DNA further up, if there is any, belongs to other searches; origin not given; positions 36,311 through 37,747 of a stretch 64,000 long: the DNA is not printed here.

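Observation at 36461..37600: GroEL-like protein reduced to intermediate and apical domains, with no ATPase equatorial domain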

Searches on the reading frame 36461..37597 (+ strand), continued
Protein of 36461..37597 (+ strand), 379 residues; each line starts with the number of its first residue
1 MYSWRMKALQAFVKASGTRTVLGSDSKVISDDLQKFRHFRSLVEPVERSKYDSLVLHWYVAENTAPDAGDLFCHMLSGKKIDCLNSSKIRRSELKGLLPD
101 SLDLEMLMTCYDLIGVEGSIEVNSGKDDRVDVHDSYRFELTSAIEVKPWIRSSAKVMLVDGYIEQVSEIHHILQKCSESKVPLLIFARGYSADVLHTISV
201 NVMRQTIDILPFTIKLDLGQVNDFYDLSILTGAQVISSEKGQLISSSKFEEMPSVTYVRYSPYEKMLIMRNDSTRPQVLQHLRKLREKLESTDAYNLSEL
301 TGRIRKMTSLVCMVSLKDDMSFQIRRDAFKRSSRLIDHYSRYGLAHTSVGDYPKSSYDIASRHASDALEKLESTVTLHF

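Call 26: search_solved_structures(query=A3, max_evalue=0.001, show_alignments=1)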
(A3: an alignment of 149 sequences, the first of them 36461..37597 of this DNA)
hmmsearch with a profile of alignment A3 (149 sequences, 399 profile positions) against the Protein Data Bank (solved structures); distinct sequences matched with E-value up to 0.001: 66 (the best 60 are shown).
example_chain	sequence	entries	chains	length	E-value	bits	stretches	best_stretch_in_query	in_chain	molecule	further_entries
9rwr_A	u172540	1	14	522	1.4e-33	119.6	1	27-366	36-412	Ancestral Fibrobacteres-Chlorobi-Bacteroidetes Group Chaperonin (AFCB)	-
4v4o_A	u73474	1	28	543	8.7e-33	117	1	25-384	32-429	cpn60(GroEL)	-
5da8_A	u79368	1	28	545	5.2e-31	111.2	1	35-368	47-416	60 kDa chaperonin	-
4ki8_A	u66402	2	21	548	5.9e-29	104.4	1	36-368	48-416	GroEL protein | 60 kDa chaperonin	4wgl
9c0d_A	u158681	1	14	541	8.4e-29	103.9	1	26-369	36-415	Chaperonin GroEL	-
2yey_A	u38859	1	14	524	9.4e-29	103.8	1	36-368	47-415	60 KDA CHAPERONIN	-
1pcq_A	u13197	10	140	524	9.7e-29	103.7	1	36-368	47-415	groEL protein | 60 KDA CHAPERONIN | Chaperonin GroEL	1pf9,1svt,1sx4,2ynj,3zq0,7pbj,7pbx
4hel_A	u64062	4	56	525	9.8e-29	103.7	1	36-368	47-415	60 kDa chaperonin 4 | Chaperonin GroEL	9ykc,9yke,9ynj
3c9v_A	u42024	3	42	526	9.9e-29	103.7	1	36-368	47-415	60 kDa chaperonin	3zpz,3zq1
1ss8_A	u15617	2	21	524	1e-28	103.6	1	36-368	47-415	groEL protein | 60 kDa chaperonin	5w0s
1sx3_A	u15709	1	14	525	1e-28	103.6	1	36-368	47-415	groEL protein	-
4v43_A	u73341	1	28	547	1e-28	103.6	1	36-368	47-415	GROEL PROTEIN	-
4aaq_A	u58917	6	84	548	1e-28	103.6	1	36-368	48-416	60 KDA CHAPERONIN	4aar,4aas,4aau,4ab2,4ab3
2eu1_A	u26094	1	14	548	1.1e-28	103.5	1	36-368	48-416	GROEL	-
1aon_A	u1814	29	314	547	1.1e-28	103.5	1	36-368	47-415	GROEL | groEL protein | 60 kDa chaperonin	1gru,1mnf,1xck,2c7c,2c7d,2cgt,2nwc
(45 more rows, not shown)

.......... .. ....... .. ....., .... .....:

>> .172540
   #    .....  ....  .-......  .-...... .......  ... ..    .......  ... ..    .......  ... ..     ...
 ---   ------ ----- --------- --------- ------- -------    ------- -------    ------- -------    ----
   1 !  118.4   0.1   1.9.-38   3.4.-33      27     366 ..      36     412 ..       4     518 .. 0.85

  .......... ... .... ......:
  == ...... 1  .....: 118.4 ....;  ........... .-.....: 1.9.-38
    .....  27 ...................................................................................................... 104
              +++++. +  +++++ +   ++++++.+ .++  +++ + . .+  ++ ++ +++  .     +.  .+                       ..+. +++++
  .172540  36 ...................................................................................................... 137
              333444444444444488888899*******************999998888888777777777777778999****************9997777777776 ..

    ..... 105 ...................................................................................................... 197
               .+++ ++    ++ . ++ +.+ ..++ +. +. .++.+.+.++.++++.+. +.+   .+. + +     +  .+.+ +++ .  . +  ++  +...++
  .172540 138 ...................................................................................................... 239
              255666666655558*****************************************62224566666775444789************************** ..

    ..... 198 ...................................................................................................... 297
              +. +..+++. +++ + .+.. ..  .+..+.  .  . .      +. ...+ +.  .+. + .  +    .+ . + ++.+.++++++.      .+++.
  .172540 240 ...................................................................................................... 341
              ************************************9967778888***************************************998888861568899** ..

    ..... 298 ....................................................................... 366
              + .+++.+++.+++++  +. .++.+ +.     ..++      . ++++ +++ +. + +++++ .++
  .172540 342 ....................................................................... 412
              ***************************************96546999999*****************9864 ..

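Call 29: find_encoding_contigs(protein=P0003, flank=10000, max_places=3)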
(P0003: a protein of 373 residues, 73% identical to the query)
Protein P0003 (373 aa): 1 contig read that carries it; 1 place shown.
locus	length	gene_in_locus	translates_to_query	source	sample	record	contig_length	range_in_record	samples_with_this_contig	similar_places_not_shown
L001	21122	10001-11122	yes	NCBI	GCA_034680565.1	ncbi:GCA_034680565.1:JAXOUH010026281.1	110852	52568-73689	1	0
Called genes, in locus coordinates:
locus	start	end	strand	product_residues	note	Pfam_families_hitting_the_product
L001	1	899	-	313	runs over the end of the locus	PF00534:Glycos_transf_1 (weak), PF13692:Glyco_trans_1_4 (weak)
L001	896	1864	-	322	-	PF01073:3Beta_HSD, PF01370:Epimerase, PF02719:Polysacc_synt_2, PF04321:RmlD_sub_bind, PF07993:NAD_binding_4, PF13460:NAD_binding_10 (weak), PF16363:GDP_Man_Dehyd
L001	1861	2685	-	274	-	PF01370:Epimerase, PF04321:RmlD_sub_bind, PF16363:GDP_Man_Dehyd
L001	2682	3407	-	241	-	PF00483:NTP_transferase, PF12804:NTP_transf_3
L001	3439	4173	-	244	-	PF00535:Glycos_transf_2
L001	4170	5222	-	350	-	PF01408:GFO_IDH_MocA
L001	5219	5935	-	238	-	-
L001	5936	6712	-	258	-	PF01596:Methyltransf_3 (weak), PF13578:Methyltransf_24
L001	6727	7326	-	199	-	PF13578:Methyltransf_24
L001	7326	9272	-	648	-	PF00535:Glycos_transf_2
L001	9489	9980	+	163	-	-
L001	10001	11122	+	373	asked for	-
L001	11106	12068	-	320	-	-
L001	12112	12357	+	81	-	-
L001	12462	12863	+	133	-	-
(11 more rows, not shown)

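Call 30: list_cluster_members(proteins=[P0001, P0003, P0012, window:36461-37597:+])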
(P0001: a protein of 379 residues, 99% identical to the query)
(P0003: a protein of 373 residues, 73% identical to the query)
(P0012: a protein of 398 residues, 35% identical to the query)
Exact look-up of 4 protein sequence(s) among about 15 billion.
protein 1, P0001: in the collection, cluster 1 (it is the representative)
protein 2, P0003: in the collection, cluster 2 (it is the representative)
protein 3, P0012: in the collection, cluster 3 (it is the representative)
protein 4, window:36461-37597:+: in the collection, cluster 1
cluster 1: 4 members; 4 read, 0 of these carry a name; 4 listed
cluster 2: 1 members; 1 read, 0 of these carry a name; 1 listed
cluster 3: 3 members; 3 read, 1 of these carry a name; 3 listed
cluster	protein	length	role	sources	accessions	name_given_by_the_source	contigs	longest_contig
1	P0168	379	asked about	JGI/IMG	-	-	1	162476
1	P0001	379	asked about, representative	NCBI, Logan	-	-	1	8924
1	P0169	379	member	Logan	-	-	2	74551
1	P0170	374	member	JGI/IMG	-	-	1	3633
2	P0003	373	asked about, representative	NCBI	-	-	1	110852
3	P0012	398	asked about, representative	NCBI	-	-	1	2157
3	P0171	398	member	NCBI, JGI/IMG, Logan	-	chaperonin GroEL (HSP60 family)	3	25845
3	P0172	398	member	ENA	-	-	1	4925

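Call 31: find_encoding_contigs(protein=P0012, flank=10000, max_places=3)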
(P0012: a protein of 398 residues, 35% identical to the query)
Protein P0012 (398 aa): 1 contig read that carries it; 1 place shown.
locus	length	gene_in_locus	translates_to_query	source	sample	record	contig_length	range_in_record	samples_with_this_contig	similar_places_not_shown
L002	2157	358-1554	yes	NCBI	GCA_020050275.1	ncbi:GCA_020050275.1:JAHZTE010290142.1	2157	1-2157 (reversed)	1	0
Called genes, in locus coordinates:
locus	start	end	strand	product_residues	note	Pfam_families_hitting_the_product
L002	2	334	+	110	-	?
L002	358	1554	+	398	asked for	-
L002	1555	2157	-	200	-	?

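Call 32: find_encoding_contigs(protein=P0010, flank=10000, max_places=2)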
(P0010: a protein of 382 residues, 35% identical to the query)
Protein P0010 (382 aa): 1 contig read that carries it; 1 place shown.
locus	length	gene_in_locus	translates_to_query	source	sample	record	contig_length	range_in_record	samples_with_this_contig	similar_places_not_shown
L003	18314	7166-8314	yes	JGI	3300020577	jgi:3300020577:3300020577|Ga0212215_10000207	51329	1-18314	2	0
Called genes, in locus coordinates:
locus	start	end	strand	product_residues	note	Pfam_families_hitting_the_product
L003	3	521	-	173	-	?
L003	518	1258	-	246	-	PF00535:Glycos_transf_2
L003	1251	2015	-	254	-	PF01596:Methyltransf_3 (weak), PF13578:Methyltransf_24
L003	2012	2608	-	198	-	PF13578:Methyltransf_24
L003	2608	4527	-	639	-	PF00535:Glycos_transf_2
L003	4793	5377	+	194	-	PF00239:Resolvase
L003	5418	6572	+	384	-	PF07282:Cas12f1-like_TNB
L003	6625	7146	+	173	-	-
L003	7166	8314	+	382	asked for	-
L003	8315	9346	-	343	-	-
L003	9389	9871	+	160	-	-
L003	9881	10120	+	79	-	-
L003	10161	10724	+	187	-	PF00574:CLP_protease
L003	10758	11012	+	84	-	PF07432:Hc1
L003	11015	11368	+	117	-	-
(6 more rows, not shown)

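Call 34: find_homologous_proteins(query=A3, max_evalue=1e-10)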
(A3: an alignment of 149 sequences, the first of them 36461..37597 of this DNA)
Query A3 (149 sequences) (379 aa, profile of the alignment): 79 proteins with E <= 1e-10 among 8000 candidates.
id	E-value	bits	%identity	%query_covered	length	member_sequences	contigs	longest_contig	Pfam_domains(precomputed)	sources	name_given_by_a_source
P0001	3.9e-109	383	99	100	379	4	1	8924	-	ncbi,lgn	-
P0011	9.1e-108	379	28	91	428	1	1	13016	-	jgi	jgi:hypothetical protein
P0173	9.2e-108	379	29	79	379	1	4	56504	-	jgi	-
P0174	7.5e-106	373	32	68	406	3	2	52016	-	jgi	jgi:hypothetical protein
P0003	2.5e-105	371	73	99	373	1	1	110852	-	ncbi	-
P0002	3.4e-104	367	87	99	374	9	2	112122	-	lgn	-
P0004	3.8e-102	360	73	99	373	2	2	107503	-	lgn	-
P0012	1.9e-101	358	35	70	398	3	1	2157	-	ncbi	-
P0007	1.4e-99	352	51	99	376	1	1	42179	-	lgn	-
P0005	7.8e-98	346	61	96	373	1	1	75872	-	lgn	-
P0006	8.5e-98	346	57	99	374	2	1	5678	-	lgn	-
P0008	8.7e-98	346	47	98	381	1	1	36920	-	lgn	-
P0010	5.1e-95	337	35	96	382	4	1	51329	-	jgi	-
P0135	5.5e-94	333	31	58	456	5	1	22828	-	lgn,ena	-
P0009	7.1e-94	333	45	98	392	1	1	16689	-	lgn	-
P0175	6.7e-33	132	26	42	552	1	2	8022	PF00118.30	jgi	-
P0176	5.5e-30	123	26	42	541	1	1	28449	PF00118.30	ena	-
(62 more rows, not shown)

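Call 35: find_encoding_contigs(protein=P0173, flank=10000, max_places=2)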
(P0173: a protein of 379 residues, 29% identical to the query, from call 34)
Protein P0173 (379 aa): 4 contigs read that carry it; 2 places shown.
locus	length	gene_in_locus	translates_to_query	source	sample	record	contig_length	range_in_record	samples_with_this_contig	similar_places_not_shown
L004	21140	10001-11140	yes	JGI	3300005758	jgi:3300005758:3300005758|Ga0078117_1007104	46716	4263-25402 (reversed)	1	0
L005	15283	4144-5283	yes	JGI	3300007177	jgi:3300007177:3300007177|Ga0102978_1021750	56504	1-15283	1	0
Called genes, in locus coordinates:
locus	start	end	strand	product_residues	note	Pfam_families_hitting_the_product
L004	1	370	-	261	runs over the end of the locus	PF01973:MptE-like (faint)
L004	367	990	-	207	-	PF13472:Lipase_GDSL_2 (weak)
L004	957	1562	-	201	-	PF05050:Methyltransf_21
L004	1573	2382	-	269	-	PF00852:Glyco_transf_10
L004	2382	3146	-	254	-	PF01531:Glyco_transf_11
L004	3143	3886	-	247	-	PF00535:Glycos_transf_2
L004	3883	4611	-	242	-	PF00535:Glycos_transf_2, PF10111:Glyco_tranf_2_2 (weak), PF13641:Glyco_tranf_2_3 (weak)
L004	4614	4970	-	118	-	-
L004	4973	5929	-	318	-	PF01073:3Beta_HSD, PF01370:Epimerase, PF02719:Polysacc_synt_2, PF04321:RmlD_sub_bind, PF13460:NAD_binding_10 (weak), PF16363:GDP_Man_Dehyd, PF07993:NAD_binding_4 (weak)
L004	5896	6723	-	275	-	PF01370:Epimerase, PF04321:RmlD_sub_bind, PF16363:GDP_Man_Dehyd (weak)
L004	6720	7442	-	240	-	PF00483:NTP_transferase, PF12804:NTP_transf_3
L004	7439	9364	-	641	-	PF00535:Glycos_transf_2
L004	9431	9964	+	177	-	-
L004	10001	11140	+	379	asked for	-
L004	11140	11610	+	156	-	-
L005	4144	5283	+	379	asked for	-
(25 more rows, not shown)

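Call 36: find_encoding_contigs(protein=P0174, flank=10000, max_places=2)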
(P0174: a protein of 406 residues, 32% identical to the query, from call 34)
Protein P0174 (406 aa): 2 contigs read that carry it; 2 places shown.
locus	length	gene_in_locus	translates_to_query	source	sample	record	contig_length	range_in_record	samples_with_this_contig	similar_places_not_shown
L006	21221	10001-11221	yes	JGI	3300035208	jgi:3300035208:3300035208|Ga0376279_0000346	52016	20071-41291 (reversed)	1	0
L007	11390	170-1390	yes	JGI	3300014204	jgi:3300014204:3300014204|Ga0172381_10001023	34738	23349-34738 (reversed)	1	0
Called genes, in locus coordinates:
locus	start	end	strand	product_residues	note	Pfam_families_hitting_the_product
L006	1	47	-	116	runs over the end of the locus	-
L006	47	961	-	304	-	PF03721:UDPG_MGDP_dh_N, PF00984:UDPG_MGDP_dh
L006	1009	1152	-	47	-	-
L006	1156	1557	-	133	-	-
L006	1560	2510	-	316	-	PF00534:Glycos_transf_1, PF13692:Glyco_trans_1_4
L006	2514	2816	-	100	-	-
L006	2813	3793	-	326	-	PF13439:Glyco_transf_4 (faint), PF00534:Glycos_transf_1, PF13692:Glyco_trans_1_4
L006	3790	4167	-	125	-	-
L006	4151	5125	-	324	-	-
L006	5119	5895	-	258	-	PF00535:Glycos_transf_2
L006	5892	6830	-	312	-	PF00535:Glycos_transf_2 (weak)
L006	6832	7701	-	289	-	PF22083:I-HmuI_NUMOD-like (faint), PF07453:NUMOD1 (weak)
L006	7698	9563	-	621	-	PF00535:Glycos_transf_2 (weak)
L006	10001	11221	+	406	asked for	-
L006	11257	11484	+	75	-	-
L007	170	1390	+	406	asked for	-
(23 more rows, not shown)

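Call 37: find_encoding_contigs(protein=P0135, flank=10000, max_places=2)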
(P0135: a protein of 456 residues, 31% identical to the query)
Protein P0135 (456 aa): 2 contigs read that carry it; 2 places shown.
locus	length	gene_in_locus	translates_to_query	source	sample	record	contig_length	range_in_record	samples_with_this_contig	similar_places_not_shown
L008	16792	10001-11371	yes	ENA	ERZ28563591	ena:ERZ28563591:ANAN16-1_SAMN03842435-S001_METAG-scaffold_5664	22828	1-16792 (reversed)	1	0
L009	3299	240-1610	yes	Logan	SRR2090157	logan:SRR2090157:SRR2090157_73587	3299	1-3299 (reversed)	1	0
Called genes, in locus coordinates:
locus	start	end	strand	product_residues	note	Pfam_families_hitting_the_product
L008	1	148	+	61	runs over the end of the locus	-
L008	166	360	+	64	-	-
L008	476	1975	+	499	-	-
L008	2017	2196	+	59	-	-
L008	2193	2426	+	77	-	PF01866:Diphthamide_syn (weak)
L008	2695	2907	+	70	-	-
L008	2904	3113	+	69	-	-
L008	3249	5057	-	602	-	PF11617:Cu-binding_MopE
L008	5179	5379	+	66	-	-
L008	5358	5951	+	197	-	PF00149:Metallophos (weak), PF12850:Metallophos_2 (faint)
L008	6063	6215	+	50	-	-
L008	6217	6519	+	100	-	-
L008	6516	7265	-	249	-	PF13365:Trypsin_2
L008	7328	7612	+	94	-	-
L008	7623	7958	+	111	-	-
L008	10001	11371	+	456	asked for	-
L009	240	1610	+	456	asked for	-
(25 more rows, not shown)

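Call 43: search_dna_similar(query=P0135, collection=phages, mode=protein, max_rows=25, max_evalue=0.00001)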
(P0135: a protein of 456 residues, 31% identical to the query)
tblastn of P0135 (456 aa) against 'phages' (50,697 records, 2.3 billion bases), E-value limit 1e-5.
Records with a match: 5; places in all: 5; records where one place covers at least 80% of the query: 0.
Best place of each record, by identity: <60% 5.
By first word of the organism name: Acinetobacter 2; Salmonella 2; Vibrio 1.
By host as written in the record: - 2; Homo sapiens 2; Vibrio cyclitrophicus 1.
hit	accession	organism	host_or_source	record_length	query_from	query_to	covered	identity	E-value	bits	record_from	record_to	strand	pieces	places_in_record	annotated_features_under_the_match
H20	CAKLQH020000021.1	Acinetobacter phage MD-2021a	not known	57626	64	397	73%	22.2%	3e-11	72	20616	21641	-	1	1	groL: chaperonin Cpn60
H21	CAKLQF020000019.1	Acinetobacter phage MD-2021a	not known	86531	64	397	73%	22.2%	3e-11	72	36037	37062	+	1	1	groL: chaperonin Cpn60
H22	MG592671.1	Vibrio phage 2.275.O._10N.286.54.E11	Vibrio cyclitrophicus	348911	64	397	73%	21.5%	2e-9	66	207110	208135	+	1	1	HSP60 family chaperonin GroEL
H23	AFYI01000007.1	Salmonella enterica subsp. enterica serovar Infantis str. ...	Homo sapiens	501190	64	397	73%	20.1%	1e-12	76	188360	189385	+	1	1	chaperonin GroL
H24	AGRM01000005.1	Salmonella enterica subsp. houtenae str. ATCC BAA-1581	Homo sapiens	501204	64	397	73%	20.1%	2e-12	76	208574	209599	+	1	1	chaperonin GroL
